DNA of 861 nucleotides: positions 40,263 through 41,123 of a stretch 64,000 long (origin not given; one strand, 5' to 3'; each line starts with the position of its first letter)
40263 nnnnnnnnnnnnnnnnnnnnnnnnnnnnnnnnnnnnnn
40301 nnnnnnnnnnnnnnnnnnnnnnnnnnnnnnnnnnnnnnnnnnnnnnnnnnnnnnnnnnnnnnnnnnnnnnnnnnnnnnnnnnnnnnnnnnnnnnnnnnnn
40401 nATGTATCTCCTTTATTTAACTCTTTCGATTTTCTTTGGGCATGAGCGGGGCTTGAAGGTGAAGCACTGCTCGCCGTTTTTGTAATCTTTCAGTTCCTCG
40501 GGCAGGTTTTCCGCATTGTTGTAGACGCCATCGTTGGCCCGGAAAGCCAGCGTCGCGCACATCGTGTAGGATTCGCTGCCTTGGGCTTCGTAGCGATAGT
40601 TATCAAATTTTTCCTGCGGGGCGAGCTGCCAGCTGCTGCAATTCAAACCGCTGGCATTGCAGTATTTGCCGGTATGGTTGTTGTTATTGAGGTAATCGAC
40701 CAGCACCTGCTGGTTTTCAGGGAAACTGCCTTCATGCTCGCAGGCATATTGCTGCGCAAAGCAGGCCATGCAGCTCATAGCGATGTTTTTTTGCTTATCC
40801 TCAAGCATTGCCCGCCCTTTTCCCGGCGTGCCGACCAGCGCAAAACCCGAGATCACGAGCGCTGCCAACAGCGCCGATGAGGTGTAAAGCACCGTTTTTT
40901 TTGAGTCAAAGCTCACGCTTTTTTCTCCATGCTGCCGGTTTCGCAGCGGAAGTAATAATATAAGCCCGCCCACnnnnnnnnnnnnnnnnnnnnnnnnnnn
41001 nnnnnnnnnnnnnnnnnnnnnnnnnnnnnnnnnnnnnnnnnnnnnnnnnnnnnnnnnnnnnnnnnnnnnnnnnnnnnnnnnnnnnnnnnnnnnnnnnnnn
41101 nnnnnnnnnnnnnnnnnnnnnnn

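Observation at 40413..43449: Six unknown, translationally coupled genes wedged between pdhA and pdhB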

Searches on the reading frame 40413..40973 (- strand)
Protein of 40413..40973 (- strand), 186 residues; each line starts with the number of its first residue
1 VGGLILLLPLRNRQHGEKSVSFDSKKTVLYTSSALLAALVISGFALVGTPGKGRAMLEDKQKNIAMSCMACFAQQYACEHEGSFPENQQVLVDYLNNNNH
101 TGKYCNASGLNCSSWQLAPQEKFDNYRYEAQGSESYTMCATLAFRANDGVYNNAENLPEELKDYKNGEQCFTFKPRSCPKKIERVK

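Call 3: search_protein_families(library=pfam, proteins=[window:40413-40973:-], max_evalue=1)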
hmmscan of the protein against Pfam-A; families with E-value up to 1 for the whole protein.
window:40413-40973:- (186 aa): 1 family
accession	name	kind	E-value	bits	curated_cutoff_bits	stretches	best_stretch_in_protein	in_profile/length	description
PF22640.1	ManC_GMP_beta-helix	-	0.25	11.7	27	1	18-50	2-34/55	MannoseP isomerase/GMP-like beta-helix domain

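Call 4: search_protein_families(library=ncbifam, proteins=[window:40413-40973:-], max_evalue=1)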
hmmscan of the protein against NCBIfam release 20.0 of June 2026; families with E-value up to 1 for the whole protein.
window:40413-40973:- (186 aa): 0 families

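Call 17: search_protein_families(library=padloc, proteins=[window:40413-40916:-], max_evalue=0.1)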
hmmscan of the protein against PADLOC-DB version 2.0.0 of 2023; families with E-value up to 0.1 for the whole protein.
window:40413-40916:- (167 aa): 0 families

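Call 18: search_protein_families(library=phrogs, proteins=[window:40413-40916:-], max_evalue=0.1)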
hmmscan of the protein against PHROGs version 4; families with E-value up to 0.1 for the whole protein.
window:40413-40916:- (167 aa): 0 families

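Call 40: search_protein_representatives(protein=window:40413-40916:-)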
Query: 167 residues. Proteins with E-value up to 0.001 (for the whole library): 20; up to 1e-10: 5; up to 1e-30: 2. The best 20 are listed.
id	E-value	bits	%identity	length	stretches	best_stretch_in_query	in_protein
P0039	4.4e-42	159.9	48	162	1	6-162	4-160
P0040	4.7e-31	124.0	41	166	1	8-162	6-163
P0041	8.0e-24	100.5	38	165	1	2-161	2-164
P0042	3.6e-21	91.9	38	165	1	5-162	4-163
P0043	2.0e-17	79.8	32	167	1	4-162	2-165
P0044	2.0e-09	53.7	27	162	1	7-162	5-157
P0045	5.5e-09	52.3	26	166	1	3-157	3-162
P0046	8.2e-08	48.5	25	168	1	12-160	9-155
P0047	2.0e-07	47.3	29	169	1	8-162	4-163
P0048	4.0e-07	46.2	36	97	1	8-87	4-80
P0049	1.2e-06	44.7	36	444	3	21-99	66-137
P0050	2.0e-06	44.0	31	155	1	16-162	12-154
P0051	2.9e-06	43.5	28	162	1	9-161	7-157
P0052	7.3e-06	42.2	30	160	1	17-162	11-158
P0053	1.1e-05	41.5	32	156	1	7-162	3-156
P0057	6.6e-05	39.1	31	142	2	13-54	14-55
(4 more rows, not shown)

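Call 44: search_solved_structures(query=A2, max_evalue=10, show_alignments=3)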
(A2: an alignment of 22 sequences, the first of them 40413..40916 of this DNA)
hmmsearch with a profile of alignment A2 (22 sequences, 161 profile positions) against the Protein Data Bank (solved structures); distinct sequences matched with E-value up to 10: 1.
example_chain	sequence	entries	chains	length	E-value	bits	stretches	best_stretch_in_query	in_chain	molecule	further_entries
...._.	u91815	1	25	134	1.6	11.8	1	30-83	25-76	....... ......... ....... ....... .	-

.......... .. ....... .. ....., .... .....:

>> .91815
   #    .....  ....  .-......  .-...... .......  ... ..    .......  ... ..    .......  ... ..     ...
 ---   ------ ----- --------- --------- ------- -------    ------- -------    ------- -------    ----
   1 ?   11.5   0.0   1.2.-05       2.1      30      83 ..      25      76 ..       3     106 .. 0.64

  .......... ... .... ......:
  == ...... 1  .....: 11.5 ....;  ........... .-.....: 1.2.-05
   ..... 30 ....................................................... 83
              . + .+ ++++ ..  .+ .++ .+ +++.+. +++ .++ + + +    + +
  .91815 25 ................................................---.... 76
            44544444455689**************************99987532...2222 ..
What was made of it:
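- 40413..40916 (-): g6: 167-aa N-terminally anchored periplasmic protein with 8 Cys and a pilin-like fold; obligate partner of g5. The only PDB profile hit is GspG, E = 1.6 (call 44).
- On Type IV pilin / T2SS pseudopilin (g6): GspG E = 1.6 in the PDB profile search (call 44).
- Closest known: Type IV pilins and type II secretion pseudopilins. Same: The only PDB profile hit is GspG, aligned at the alpha1-C segment (call 44).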

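Call 45: search_protein_families(library=pfam, alignment_id=A2, max_evalue=1)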
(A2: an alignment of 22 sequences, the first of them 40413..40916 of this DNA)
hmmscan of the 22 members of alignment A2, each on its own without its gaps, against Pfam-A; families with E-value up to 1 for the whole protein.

A. member 1, window:40413-40916:- (167 aa): 0 families

B. families by the number of members that match (of 22 scanned): 12 families
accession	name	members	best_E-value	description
PF08334.16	T2SSG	3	0.031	Type II secretion system (T2SS), protein G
PF07477.17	Glyco_hydro_67C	2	0.024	Glycosyl hydrolase family 67 C-terminus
PF00704.34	Glyco_hydro_18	1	0.01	Glycosyl hydrolases family 18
PF19706.4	DUF6203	1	0.038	Family of unknown function (DUF6203)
PF24191.1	Mycobacteriophage_TM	1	0.083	Mycobacteriophage protein with transmembrane helix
PF06298.16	PsbY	1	0.095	Photosystem II protein Y (PsbY)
PF16442.10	DUF5039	1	0.098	Domain of unknown function (DUF5039)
PF20952.2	Flu_PB2_7th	1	0.13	Influenza RNA polymerase PB2 C-terminal domain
PF02387.20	IncFII_repA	1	0.13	IncFII RepA protein family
PF09373.15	PMBR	1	0.21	Pseudomurein-binding repeat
PF15141.11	UQCC3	1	0.29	Ubiquinol-cytochrome-c reductase complex assembly factor 3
PF01352.32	KRAB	1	0.6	KRAB box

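Call 58: predict_structure(alignment_id=A3)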
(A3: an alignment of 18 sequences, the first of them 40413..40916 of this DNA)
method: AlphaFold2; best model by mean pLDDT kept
length: 167 residues; sequences in the alignment: 18
mean_pLDDT: 85.0   pTM: 0.73
mean pLDDT of the five models: 85.0, 84.9, 84.0, 82.5, 81.9
residues with pLDDT >= 90: 85; 70-90: 54; 50-70: 27; < 50: 1
segments of 3 or more residues with pLDDT < 50: none
pLDDT, mean of each block of 10 residues (from residue 1): 84 93 82 89 90 93 95 89 68 69 85 96 88 73 93 92 58
secondary structure, 60 per line:
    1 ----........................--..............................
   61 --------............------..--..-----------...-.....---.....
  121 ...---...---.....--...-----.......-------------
elements in order: H5-28 H31-60 H69-80 E108-112 E116-123 H133-137 E148-154
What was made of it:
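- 40413..40916 (-): AlphaFold2 pLDDT 85 (call 58).
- On Type IV pilin / T2SS pseudopilin (g6): AlphaFold2 pLDDT 85, helices 5-60, strands 108-154 (call 58).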

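Call 60: fold_search(model_id=the predicted structure, library=pdb)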
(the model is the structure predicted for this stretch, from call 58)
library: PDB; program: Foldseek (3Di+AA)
matches with E <= 10: 80; with E <= 0.001: 0
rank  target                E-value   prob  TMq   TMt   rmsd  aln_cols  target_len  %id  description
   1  6xxd_A                6.3e-02  0.89  0.32  0.41   5.4       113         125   15  CryoEM structure of the type IV pilin PilA4 from Thermus thermophilus (released 2020-03-11)
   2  4gzv_A                1.4e+00  0.16  0.18  0.21   6.9        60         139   12  Crystal structure of a lipocalin family protein (BACOVA_00364) from Bacteroides ovatus ATCC 8483 at 1.95 A resolution (released 2012-11-07)
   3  9eh2_x                2.0e+00  0.10  0.17  0.07  10.9        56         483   11  RNA polymerase II-DSIF-SPT6-PAF1c-TFIIS-IWS1-SETD2-FACT nucleosome upstream (released 2024-12-18)
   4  9g67_B                2.9e+00  0.03  0.14  0.07  14.1       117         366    4  Crystal structure of Rhizobium etli L-asparaginase ReAV K138H mutant in complex with L-Asn (released 2025-01-15)
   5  8t1l_I                3.1e+00  0.04  0.17  0.04   6.8        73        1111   11  Atomic model of the mammalian mouse Mediator complex with CKM module (released 2024-07-03)
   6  8rud_B                3.1e+00  0.03  0.15  0.08  13.8       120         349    3  Crystal structure of Rhizobium etli L-asparaginase ReAV K138A mutant (released 2024-04-17)
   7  4gzv_E                3.5e+00  0.10  0.18  0.21   6.9        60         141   12  Crystal structure of a lipocalin family protein (BACOVA_00364) from Bacteroides ovatus ATCC 8483 at 1.95 A resolution (released 2012-11-07)
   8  4gzv_B                3.5e+00  0.09  0.17  0.21   7.3        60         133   12  Crystal structure of a lipocalin family protein (BACOVA_00364) from Bacteroides ovatus ATCC 8483 at 1.95 A resolution (released 2012-11-07)
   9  6a28_B                3.5e+00  0.07  0.15  0.11   8.1        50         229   14  Crystal structure of PprA W183R mutant form 2 (released 2018-12-26)
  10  3epu_A                3.5e+00  0.05  0.15  0.18   6.2        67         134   10  Crystal Structure of STM2138, a novel virulence chaperone in Salmonella (released 2009-09-29)
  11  8rug_A                3.5e+00  0.02  0.14  0.08  14.0       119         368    3  Crystal structure of Rhizobium etli L-asparaginase ReAV C189A mutant (released 2024-04-17)
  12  9qcy_B                3.5e+00  0.02  0.14  0.08  14.2       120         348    2  Crystal structure of Rhizobium etli L-asparaginase ReAV S80A mutant (released 2025-07-16)
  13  8rue_A                3.7e+00  0.02  0.15  0.08  13.8       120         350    3  Crystal structure of Rhizobium etli L-asparaginase ReAV H139A mutant (released 2024-04-17)
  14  7os3_BBB              3.9e+00  0.02  0.14  0.08  14.4       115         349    3  Crystal structure of Rhizobium etli inducible L-asparaginase ReAV solved by S-SAD (orthorhombic form START) (released 2021-11-24)
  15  4gzv_C                4.2e+00  0.08  0.17  0.21   7.0        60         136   12  Crystal structure of a lipocalin family protein (BACOVA_00364) from Bacteroides ovatus ATCC 8483 at 1.95 A resolution (released 2012-11-07)
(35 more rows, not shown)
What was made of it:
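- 40413..40916 (-): The Foldseek top hit is the type IV pilin PilA4, 6xxd_A, probability 0.89 (call 60).
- On Type IV pilin / T2SS pseudopilin (g6): Foldseek top hit PilA4 6xxd_A, E = 0.063, probability 0.89, TM 0.32/0.41, with all other hits at probability 0.16 or below (call 60).
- Three weak lines agree on a pilin fold for g6 (calls 44, 45, 58, 60).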

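Call 88: search_protein_families(library=pfam, proteins=[P0057], max_evalue=5)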
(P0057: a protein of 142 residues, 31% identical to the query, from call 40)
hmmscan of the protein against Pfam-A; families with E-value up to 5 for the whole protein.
P0057 (142 aa): 2 families
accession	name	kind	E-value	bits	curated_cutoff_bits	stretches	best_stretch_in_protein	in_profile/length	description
PF19706.4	DUF6203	-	0.038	14.4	26.7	1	14-42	14-40/54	Family of unknown function (DUF6203)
PF20952.2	Flu_PB2_7th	-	0.13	13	25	1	15-49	2-36/76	Influenza RNA polymerase PB2 C-terminal domain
